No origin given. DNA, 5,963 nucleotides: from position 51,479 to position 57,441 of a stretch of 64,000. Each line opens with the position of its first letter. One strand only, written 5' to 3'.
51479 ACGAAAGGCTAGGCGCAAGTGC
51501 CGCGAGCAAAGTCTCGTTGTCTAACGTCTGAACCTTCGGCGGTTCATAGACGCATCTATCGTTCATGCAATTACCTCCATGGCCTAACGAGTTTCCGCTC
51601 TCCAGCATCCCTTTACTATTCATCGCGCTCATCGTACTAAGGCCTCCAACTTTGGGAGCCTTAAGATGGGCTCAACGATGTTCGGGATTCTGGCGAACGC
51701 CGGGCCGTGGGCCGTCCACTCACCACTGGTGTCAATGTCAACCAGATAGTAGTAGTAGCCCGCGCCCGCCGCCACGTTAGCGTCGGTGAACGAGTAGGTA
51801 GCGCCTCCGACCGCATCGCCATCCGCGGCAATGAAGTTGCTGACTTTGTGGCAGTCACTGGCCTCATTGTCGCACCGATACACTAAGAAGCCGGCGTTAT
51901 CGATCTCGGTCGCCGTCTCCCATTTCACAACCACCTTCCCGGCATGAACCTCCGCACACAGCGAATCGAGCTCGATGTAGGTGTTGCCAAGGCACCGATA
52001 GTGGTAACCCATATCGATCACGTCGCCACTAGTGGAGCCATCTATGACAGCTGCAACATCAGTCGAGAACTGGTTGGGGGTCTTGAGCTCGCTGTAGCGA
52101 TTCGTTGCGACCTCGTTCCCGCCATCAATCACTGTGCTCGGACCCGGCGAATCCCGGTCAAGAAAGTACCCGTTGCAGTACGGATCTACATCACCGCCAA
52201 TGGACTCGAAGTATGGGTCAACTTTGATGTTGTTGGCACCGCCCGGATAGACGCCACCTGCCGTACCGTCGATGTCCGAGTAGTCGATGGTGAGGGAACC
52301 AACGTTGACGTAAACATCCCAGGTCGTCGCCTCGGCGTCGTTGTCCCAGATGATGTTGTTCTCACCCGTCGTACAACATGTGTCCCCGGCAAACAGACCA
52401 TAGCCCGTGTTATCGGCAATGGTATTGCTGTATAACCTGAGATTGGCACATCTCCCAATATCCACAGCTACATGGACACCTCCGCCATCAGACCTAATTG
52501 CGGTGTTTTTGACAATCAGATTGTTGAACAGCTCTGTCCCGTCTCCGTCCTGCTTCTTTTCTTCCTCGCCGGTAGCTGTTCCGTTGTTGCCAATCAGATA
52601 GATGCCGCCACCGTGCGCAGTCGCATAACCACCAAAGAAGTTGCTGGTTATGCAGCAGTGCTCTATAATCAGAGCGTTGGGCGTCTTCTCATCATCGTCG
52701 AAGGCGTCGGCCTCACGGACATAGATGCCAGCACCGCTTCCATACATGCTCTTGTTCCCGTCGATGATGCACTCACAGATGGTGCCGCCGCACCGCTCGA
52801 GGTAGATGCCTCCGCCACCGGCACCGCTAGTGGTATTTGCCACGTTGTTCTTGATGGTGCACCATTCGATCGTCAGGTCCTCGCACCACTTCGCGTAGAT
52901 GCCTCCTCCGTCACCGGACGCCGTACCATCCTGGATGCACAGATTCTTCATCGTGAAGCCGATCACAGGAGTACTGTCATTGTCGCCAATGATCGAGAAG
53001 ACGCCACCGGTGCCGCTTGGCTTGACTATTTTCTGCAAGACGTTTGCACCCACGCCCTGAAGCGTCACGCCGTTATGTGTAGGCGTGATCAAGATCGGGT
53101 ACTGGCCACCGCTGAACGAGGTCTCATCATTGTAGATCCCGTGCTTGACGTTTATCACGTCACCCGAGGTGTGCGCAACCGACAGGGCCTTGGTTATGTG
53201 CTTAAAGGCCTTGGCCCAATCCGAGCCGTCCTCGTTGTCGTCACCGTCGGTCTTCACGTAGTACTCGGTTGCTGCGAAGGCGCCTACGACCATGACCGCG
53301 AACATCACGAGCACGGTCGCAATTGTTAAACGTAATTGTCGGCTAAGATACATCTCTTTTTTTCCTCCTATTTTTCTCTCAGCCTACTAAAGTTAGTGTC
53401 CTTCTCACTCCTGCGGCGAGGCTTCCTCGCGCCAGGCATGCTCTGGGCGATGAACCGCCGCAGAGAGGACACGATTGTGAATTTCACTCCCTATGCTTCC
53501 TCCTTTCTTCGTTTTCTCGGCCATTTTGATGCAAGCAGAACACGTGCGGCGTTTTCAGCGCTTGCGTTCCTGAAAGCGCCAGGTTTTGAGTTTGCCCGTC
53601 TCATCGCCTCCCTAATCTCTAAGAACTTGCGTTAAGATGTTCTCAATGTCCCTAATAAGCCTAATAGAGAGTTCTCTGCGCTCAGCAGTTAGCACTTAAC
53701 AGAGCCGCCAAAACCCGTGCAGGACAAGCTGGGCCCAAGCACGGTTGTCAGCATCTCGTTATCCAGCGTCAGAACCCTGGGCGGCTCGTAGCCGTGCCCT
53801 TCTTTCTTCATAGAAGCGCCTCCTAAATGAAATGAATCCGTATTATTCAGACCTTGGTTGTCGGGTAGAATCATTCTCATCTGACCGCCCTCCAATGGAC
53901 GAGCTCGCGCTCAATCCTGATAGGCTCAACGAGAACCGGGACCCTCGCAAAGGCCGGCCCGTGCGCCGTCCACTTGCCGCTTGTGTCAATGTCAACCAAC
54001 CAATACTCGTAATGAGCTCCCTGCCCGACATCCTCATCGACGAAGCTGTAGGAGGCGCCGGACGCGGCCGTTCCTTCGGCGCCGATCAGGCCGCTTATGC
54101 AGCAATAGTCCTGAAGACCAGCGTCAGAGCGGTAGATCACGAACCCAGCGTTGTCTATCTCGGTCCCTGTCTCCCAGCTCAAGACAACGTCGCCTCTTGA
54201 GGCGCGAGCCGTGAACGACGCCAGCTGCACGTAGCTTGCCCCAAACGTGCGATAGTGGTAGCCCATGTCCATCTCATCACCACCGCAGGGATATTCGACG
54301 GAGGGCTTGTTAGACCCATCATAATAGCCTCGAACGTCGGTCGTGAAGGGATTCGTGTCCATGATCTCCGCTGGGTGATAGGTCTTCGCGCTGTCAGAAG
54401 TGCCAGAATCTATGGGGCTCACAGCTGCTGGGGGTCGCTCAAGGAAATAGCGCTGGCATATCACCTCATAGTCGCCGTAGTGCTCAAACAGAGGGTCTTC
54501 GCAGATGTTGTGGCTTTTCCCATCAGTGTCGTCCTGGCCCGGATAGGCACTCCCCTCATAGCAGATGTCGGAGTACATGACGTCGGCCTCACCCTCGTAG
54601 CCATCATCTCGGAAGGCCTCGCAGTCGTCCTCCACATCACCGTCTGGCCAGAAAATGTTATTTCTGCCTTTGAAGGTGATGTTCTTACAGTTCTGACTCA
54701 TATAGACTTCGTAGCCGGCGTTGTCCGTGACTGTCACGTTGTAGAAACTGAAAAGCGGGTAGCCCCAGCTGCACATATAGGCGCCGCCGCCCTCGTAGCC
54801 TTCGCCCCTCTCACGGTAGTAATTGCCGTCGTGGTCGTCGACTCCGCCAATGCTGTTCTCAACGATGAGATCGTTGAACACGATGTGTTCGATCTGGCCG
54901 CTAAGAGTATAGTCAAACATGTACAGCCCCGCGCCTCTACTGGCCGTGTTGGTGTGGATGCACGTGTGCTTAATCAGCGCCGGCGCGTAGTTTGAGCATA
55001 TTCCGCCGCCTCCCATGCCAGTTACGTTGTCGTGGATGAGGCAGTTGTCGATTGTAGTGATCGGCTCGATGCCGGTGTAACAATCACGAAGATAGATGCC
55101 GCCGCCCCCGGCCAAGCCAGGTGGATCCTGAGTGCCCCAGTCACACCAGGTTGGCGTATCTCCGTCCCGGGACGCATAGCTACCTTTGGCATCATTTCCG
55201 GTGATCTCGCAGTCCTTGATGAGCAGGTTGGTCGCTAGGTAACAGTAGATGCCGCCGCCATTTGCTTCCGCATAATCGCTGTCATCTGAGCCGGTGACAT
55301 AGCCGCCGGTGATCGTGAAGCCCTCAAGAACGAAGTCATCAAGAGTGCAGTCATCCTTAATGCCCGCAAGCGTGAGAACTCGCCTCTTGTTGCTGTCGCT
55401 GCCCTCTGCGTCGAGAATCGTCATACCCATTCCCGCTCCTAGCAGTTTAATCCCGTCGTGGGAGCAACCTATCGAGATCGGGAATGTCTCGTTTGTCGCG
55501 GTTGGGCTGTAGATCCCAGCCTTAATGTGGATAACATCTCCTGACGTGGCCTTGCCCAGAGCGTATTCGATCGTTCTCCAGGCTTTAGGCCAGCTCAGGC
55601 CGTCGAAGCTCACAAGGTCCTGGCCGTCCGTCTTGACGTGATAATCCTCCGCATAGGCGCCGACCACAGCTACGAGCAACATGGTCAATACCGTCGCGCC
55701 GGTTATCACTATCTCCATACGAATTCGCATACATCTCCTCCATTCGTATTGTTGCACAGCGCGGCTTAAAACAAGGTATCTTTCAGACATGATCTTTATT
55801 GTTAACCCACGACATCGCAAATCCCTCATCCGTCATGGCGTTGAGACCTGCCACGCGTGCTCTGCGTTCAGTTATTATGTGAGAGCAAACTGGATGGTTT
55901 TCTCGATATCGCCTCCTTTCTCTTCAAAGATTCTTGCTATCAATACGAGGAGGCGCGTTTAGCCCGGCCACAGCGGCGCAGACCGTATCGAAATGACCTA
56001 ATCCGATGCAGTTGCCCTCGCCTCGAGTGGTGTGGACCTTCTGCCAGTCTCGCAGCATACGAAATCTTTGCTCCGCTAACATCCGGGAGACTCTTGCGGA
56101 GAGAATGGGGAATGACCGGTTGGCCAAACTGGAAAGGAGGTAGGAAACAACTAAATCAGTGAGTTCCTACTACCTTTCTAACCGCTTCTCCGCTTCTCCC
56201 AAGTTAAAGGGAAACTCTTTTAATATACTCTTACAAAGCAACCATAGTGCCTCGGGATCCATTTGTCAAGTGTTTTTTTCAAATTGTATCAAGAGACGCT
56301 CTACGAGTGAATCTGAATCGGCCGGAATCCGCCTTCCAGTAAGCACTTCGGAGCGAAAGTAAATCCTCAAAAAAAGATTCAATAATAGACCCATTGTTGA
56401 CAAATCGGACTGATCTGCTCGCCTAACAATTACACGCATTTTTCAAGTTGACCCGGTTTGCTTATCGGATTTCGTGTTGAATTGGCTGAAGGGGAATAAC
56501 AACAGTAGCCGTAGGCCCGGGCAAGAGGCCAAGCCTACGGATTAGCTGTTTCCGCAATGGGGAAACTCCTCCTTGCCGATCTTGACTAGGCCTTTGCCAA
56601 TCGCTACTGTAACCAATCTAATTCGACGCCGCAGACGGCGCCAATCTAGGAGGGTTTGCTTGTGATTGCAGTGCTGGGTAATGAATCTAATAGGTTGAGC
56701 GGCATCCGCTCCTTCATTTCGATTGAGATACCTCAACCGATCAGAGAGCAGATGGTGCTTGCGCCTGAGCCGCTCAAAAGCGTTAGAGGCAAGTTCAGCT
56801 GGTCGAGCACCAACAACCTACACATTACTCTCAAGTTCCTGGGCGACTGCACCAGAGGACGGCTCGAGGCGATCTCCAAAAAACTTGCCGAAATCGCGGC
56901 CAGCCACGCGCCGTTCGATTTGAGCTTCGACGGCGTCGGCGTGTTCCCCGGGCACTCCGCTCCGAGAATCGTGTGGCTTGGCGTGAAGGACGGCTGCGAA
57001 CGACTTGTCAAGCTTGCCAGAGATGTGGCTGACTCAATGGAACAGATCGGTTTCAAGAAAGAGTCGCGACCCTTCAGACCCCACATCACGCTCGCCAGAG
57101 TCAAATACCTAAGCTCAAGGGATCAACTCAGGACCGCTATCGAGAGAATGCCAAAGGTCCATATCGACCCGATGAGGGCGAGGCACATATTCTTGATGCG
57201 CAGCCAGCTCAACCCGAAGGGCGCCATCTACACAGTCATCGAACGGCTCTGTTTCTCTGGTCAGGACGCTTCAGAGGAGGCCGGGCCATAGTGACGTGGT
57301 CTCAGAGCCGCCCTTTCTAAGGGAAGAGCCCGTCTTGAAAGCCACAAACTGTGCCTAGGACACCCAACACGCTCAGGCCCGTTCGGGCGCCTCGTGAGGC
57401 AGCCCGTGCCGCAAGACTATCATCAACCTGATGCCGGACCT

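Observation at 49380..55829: Array of three beta-helix surface proteins, each followed by a conserved 63-aa Cys-containing peptide gene with an ATGA start/stop overlap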

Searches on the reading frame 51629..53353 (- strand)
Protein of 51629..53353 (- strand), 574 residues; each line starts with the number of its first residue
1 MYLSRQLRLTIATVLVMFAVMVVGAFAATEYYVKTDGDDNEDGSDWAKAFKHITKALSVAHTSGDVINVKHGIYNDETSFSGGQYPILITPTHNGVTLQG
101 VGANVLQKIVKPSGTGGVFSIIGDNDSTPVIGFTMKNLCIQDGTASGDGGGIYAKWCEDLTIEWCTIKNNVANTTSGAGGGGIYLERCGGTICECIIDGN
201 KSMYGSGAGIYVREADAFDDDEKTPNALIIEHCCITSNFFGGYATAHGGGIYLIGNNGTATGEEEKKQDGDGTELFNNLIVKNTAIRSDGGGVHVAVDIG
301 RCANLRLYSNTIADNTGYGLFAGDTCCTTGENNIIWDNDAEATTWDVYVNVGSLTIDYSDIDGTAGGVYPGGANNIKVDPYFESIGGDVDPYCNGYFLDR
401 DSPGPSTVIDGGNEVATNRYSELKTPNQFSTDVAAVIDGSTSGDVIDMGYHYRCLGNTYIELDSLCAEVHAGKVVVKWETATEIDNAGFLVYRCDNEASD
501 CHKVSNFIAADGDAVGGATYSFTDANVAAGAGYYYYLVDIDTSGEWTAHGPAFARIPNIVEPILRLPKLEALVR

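Call 7: search_protein_families(library=pfam, proteins=[window:51629-53353:-], max_evalue=0.01)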
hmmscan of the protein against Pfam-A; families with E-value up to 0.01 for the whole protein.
window:51629-53353:- (574 aa): 1 family
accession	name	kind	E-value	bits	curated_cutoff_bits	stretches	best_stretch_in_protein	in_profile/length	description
PF13229.12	Beta_helix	-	6.8e-12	45.7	25.9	2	93-257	23-157/158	Right handed beta helix region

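Call 8: search_protein_families(library=ncbifam, proteins=[window:51629-53353:-], max_evalue=1)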
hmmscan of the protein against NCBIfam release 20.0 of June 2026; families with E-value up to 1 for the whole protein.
window:51629-53353:- (574 aa): 0 families

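Call 89: search_protein_families(library=pfam, alignment_id=A9, max_evalue=0.001)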
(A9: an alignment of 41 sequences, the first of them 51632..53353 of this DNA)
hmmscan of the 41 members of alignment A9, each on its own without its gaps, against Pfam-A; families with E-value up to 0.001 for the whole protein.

A. member 1, window:51632-53353:- (574 aa): 1 family
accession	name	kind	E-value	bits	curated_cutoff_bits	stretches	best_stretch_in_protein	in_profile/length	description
PF13229.12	Beta_helix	-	6.8e-12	45.7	25.9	2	93-257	23-157/158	Right handed beta helix region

B. families by the number of members that match (of 41 scanned): 15 families
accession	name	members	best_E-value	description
PF13229.12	Beta_helix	24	9.7e-40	Right handed beta helix region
PF07602.17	DUF1565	13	3.4e-17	Protein of unknown function (DUF1565)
PF02415.23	Chlam_PMP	10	5.3e-22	Chlamydia polymorphic membrane protein (Chlamydia_PMP) repeat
PF05048.19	NosD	10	5.5e-16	Periplasmic copper-binding protein (NosD)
PF08126.16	Propeptide_C25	6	7.9e-13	Propeptide_C25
PF01364.23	Peptidase_C25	4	6.8e-32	Peptidase family C25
PF00112.29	Peptidase_C1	2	3.3e-54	Papain family cysteine protease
PF01344.31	Kelch_1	1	1.3e-30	Kelch motif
PF25210.1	Kelch_FKB95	1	1.3e-21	FKB95, Kelch-repeats domain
PF13964.12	Kelch_6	1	4.8e-19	Kelch motif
PF24981.1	Beta-prop_ATRN-LZTR1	1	1.6e-16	Attractin/LZTR1 beta-propeller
PF24681.1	Kelch_KLHDC2_KLHL20_DRC7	1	4.6e-16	KLHDC2/KLHL20/DRC7 Kelch-repeats domain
PF07646.21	Kelch_2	1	2e-13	Kelch motif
PF13418.12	Kelch_4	1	1.6e-09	Galactose oxidase, central domain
PF24996.1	NANM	1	1.7e-09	N-acetylneuraminate epimerase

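Call 90: list_cluster_members(proteins=[window:51632-53353:-, window:53880-55829:-, window:49495-51123:-, window:51444-51566:-, window:53692-53811:-, window:51444-51632:-, window:53692-53880:-, window:47897-48967:+])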
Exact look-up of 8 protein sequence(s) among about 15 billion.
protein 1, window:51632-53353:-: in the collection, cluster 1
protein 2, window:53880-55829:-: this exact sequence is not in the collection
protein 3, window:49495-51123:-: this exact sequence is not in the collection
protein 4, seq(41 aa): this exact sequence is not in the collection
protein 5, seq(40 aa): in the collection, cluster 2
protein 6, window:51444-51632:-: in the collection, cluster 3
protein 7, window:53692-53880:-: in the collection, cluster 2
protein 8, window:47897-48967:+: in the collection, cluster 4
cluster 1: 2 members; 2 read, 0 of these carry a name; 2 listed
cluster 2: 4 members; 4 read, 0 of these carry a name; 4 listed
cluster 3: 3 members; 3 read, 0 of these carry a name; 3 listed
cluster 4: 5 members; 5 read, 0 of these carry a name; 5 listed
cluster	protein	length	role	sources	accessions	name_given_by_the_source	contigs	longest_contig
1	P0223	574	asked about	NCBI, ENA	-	-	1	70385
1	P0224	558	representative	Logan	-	-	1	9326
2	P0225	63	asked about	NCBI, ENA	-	-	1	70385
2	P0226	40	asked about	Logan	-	-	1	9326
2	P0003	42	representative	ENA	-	-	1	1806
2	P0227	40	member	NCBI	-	-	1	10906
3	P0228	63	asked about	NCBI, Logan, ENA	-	-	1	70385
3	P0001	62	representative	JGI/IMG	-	-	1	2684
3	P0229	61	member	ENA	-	-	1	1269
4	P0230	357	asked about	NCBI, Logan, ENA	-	-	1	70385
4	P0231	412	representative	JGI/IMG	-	-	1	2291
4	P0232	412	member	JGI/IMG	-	-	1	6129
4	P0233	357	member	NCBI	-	-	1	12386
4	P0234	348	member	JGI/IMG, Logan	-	-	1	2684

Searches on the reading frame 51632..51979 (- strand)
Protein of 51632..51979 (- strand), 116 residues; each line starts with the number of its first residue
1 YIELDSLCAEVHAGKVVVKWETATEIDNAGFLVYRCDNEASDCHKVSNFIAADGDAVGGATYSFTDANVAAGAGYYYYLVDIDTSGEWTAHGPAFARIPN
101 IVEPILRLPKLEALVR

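Call 51: find_homologous_proteins(query=A6, max_evalue=0.001)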
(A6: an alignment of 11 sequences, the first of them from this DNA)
Query A6 (11 sequences) (116 aa, profile of the alignment): 17 proteins with E <= 0.001 among 597 candidates.
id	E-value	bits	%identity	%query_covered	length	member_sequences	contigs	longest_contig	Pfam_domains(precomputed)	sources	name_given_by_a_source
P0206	5.3e-45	170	42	88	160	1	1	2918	-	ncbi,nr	ncbi:MAG: hypothetical protein JW941_13315, partial [Candidatus Coatesbacteria bacterium]|nr:hypothe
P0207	1.9e-43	165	52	85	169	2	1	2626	-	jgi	-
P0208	1.3e-41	159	45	92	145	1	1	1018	-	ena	-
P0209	4.9e-41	157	50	90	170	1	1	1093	-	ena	-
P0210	1.5e-40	155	48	100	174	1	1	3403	-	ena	-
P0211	3.2e-39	151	63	91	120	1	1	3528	-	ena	-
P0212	1.0e-37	146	43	91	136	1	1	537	-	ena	-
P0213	1.1e-29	120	41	86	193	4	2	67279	-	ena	-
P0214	1.7e-26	110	38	89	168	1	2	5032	-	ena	-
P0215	3.5e-22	96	41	66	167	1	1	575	-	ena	-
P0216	1.2e-21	94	38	80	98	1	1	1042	-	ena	-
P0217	2.0e-20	90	36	84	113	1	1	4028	-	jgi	jgi:hypothetical protein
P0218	7.4e-16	76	34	83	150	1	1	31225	-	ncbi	-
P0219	7.5e-12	63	28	73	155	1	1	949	-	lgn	-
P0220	2.2e-11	61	50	38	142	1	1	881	-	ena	-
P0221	1.7e-6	45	36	62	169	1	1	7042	PF18962.8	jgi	-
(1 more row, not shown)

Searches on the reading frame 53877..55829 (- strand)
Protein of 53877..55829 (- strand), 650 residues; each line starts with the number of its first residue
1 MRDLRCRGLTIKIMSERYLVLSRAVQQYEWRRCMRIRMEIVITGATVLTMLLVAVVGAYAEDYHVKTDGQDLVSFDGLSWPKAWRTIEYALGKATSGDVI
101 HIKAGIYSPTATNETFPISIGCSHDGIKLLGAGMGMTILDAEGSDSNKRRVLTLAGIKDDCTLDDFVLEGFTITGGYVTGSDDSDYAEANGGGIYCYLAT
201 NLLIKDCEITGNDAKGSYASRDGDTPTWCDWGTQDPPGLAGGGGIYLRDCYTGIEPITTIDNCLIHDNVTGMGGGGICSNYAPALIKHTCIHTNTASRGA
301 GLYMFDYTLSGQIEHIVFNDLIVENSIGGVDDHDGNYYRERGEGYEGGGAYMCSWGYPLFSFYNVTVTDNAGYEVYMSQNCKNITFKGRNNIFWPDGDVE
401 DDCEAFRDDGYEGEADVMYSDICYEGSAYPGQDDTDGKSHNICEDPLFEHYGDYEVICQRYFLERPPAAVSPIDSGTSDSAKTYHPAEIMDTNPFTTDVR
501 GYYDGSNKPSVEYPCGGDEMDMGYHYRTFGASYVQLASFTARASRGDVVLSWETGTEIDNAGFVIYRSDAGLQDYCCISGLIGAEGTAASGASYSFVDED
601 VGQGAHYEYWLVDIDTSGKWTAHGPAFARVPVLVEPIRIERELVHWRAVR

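Call 7: search_protein_families(library=pfam, proteins=[window:53877-55829:-], max_evalue=0.01)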
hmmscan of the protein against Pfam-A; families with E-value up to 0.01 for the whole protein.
window:53877-55829:- (650 aa): 2 families
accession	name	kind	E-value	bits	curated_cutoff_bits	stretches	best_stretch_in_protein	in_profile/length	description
PF07602.17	DUF1565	-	8.1e-06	25.8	20.3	1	81-216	12-148/257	Protein of unknown function (DUF1565)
PF13229.12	Beta_helix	-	1.5e-05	25.1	25.9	0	164-220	42-98/158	Right handed beta helix region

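Call 8: search_protein_families(library=ncbifam, proteins=[window:53877-55829:-], max_evalue=1)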
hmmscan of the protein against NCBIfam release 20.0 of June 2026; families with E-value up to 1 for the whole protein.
window:53877-55829:- (650 aa): 3 families
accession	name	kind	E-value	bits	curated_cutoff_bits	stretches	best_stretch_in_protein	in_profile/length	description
NF047854.1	LIC10774_subfam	equivalog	1.5e-06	27.4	380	1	67-135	66-127/358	LIC10774/LIC10365 family surface protein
TIGR03805.1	beta_helix_1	subfamily_domain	6.6e-05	22.1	141.5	1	89-218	3-134/314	parallel beta-helix domain-containing protein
NF041899.1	pec_ly_PelN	equivalog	0.00039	19.3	740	1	38-179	3-141/437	pectate lyase PelN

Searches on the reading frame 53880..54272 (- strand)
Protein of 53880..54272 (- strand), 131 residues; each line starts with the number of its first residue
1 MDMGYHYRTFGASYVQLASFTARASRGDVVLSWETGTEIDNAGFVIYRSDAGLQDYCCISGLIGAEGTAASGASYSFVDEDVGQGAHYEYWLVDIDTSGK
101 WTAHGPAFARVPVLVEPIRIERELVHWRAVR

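Call 61: predict_structure(alignment_id=A7)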
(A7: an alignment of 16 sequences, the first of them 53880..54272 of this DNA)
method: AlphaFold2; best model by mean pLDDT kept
length: 131 residues; sequences in the alignment: 16
mean_pLDDT: 87.1   pTM: 0.74
mean pLDDT of the five models: 87.1, 85.9, 85.1, 83.4, 78.8
residues with pLDDT >= 90: 94; 70-90: 13; 50-70: 15; < 50: 9
segments of 3 or more residues with pLDDT < 50: 4-10
pLDDT, mean of each block of 10 residues (from residue 1): 42 86 96 96 97 93 96 98 96 95 95 81 64 61
secondary structure, 60 per line:
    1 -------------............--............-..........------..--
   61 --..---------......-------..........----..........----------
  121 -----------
elements in order: E14-25 E28-39 E41-50 E74-79 E87-96 E101-110

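Call 63: fold_search(model_id=the predicted structure, library=pdb)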
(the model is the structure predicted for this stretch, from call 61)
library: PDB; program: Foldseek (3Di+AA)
matches with E <= 10: 1937; with E <= 0.001: 24
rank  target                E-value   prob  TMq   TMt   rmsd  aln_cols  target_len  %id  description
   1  6i0x_B                5.7e-05  1.00  0.50  0.18   4.3       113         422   13  Porphyromonas gingivalis peptidylarginine deminase (PPAD) mutant G231N/E232T/N235D in complex with Cl-amidine. (released 2019-01-23)
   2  6i0x_A                6.4e-05  1.00  0.50  0.18   4.3       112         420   13  Porphyromonas gingivalis peptidylarginine deminase (PPAD) mutant G231N/E232T/N235D in complex with Cl-amidine. (released 2019-01-23)
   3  4ytb                  1.2e-04  1.00  0.50  0.18   4.4       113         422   13  Crystal structure of Porphyromonas gingivalis peptidylarginine deiminase (PPAD) in complex with dipeptide Asp-Gln. (released 2015-07-01)
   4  5fm4_C                2.1e-04  1.00  0.52  0.63   5.7       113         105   14  Structure of the C-terminally extended domain My4 of human myomesin (space group P21) (released 2016-11-23)
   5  5ak7                  2.1e-04  1.00  0.51  0.19   4.2       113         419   13  Structure of wt Porphyromonas gingivalis peptidylarginine deiminase (released 2015-07-22)
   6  4yt9                  2.7e-04  1.00  0.47  0.18   5.1       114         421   12  Crystal structure of Porphyromonas gingivalis peptidylarginine deiminase (PPAD) substrate-unbound. (released 2015-07-15)
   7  7dc8_C                3.0e-04  1.00  0.53  0.39   3.2       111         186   14  Crystal structure of Switch Ab Fab and hIL6R in complex with ATP (released 2021-01-13)
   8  4ytg                  3.4e-04  1.00  0.45  0.17   5.1       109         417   13  Crystal structure of Porphyromonas gingivalis peptidylarginine deiminase (PPAD) mutant C351A in complex with dipeptide M (released 2015-07-01)
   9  9b7k_L                3.6e-04  1.00  0.44  0.50   7.5       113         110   16  Fab2-1 in complex with the capsid of Adeno-associated virus type 9 (released 2025-04-16)
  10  5ak8                  4.9e-04  1.00  0.51  0.19   4.2       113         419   13  Structure of C351A mutant of Porphyromonas gingivalis peptidylarginine deiminase (released 2015-07-22)
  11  4u49_A                5.2e-04  1.00  0.49  0.22   8.3       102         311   19  Crystal structure of Pectate Lyase Pel3 from Pectobacterium carotovorum with two monomers in the A.U (released 2015-08-05)
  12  4lsd_F                5.8e-04  1.00  0.51  0.66   5.3       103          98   19  Myokine structure (released 2013-10-16)
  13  4y5v_E                5.8e-04  1.00  0.44  0.49   5.7       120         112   16  Diabody 305 complex with EpoR (released 2015-04-29)
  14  4y5v_B                6.1e-04  1.00  0.42  0.47   5.8       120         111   17  Diabody 305 complex with EpoR (released 2015-04-29)
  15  3mpc_A                6.8e-04  1.00  0.54  0.71   5.6       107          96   15  The crystal structure of a Fn3-like protein from Clostridium thermocellum (released 2010-08-11)
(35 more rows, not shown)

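Call 98: search_solved_structures(query=A7, max_evalue=1)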
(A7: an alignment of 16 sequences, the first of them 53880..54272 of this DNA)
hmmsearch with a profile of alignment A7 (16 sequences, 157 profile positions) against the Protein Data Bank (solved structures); distinct sequences matched with E-value up to 1: 0.

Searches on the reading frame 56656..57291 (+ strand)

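Call 7: search_protein_families(library=pfam, proteins=[window:56656-57291:+], max_evalue=0.01)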
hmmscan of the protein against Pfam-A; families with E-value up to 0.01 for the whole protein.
window:56656-57291:+ (211 aa): 3 families
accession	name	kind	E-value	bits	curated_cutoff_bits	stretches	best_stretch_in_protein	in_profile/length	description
PF02834.22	LigT_PEase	-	1.1e-31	109.3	23.3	2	23-107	1-87/87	LigT like Phosphoesterase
PF13563.12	2_5_RNA_ligase2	-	9.6e-19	68.4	27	1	54-182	25-147/152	2'-5' RNA ligase superfamily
PF10469.15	AKAP7_NLS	-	7.3e-10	39.5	24.4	1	50-160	38-160/208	AKAP7 2'5' RNA ligase-like domain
